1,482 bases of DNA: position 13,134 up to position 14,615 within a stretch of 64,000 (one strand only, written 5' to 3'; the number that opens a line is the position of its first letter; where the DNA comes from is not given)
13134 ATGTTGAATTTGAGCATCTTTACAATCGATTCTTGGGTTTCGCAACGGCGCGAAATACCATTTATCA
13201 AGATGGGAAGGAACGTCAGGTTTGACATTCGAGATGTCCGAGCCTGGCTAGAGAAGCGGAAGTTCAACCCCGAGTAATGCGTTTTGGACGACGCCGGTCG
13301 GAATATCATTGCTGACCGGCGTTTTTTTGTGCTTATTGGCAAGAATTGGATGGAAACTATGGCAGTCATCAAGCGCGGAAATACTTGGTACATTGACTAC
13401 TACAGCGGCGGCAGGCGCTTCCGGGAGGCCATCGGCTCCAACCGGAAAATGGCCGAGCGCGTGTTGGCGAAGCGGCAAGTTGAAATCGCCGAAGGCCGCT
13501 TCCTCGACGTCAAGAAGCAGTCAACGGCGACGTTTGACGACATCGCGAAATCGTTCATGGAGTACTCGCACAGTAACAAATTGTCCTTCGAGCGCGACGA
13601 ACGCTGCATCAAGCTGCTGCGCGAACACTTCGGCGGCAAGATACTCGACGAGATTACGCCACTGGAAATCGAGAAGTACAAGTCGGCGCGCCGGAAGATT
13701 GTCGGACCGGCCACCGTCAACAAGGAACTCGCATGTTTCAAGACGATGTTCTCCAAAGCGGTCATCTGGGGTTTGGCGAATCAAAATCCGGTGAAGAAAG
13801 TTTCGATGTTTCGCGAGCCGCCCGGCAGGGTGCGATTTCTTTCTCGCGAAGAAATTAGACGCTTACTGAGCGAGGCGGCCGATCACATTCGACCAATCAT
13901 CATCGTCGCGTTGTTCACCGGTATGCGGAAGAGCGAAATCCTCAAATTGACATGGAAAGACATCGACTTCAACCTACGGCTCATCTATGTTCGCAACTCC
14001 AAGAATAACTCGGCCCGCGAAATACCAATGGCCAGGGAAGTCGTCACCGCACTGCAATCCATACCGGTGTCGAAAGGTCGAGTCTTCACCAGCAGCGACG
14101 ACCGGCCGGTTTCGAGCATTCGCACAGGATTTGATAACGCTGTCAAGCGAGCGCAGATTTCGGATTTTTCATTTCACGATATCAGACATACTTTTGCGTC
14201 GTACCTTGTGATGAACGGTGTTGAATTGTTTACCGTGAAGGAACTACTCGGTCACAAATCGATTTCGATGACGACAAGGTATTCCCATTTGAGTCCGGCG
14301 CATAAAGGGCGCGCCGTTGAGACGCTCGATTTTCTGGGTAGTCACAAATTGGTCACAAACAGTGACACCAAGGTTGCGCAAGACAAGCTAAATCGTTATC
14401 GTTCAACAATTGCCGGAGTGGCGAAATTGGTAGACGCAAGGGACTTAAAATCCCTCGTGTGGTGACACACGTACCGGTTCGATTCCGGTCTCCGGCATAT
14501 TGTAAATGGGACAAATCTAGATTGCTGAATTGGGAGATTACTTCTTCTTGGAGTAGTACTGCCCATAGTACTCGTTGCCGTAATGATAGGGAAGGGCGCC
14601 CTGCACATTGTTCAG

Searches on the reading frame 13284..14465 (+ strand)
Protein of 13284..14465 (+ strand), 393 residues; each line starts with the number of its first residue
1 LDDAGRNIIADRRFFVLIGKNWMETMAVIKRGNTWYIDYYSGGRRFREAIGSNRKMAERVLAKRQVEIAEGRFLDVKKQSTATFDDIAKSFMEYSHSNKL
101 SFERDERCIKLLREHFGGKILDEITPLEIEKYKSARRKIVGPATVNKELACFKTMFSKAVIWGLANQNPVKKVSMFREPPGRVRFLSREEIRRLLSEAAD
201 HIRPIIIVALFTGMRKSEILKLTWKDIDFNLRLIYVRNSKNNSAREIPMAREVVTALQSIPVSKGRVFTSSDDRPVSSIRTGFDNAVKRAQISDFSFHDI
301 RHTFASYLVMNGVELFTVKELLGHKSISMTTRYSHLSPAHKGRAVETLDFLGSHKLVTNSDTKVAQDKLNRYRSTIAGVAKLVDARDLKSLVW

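Call 65: search_protein_families(library=ncbifam, proteins=[window:13284-14465:+], max_evalue=0.001)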
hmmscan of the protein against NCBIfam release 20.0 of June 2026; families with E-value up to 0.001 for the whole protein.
window:13284-14465:+ (393 aa): 11 families
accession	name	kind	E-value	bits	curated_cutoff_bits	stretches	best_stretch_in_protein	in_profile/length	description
TIGR02224.1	recomb_XerC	equivalog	3.2e-29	102.2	335.15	1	87-341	6-282/295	tyrosine recombinase XerC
NF040815.2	recomb_XerA_Arch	equivalog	4.7e-29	101.8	220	1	108-337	23-255/263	site-specific tyrosine recombinase/integron integrase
TIGR02249.1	integrase_gron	subfamily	7.4e-23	81.4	265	2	121-260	38-176/315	integron integrase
NF001399.0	PRK00283.1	subfamily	9.8e-23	80.8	279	1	100-339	28-286/300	tyrosine recombinase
TIGR02225.1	recomb_XerD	equivalog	2.7e-22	79.4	329.6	1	118-338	34-276/290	site-specific tyrosine recombinase XerD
NF011946.0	PRK15417.1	equivalog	4.1e-13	49.2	435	2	280-339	258-318/337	integron integrase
NF003462.0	PRK05084.1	equivalog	1.7e-12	46.8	267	1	295-348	303-356/360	tyrosine recombinase XerS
NF002331.0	PRK01287.1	subfamily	1.2e-11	44.2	371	1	130-339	85-315/365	site-specific tyrosine recombinase XerC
NF007371.0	PRK09871.1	subfamily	7.7e-07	28.8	222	1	204-335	30-173/198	tyrosine-type DNA invertase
NF007370.0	PRK09870.1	subfamily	1.1e-06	28.5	221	1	184-334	11-177/200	tyrosine-type DNA invertase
NF002685.0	PRK02436.1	equivalog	3e-06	27.3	178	1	206-333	118-243/245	site-specific tyrosine recombinase XerD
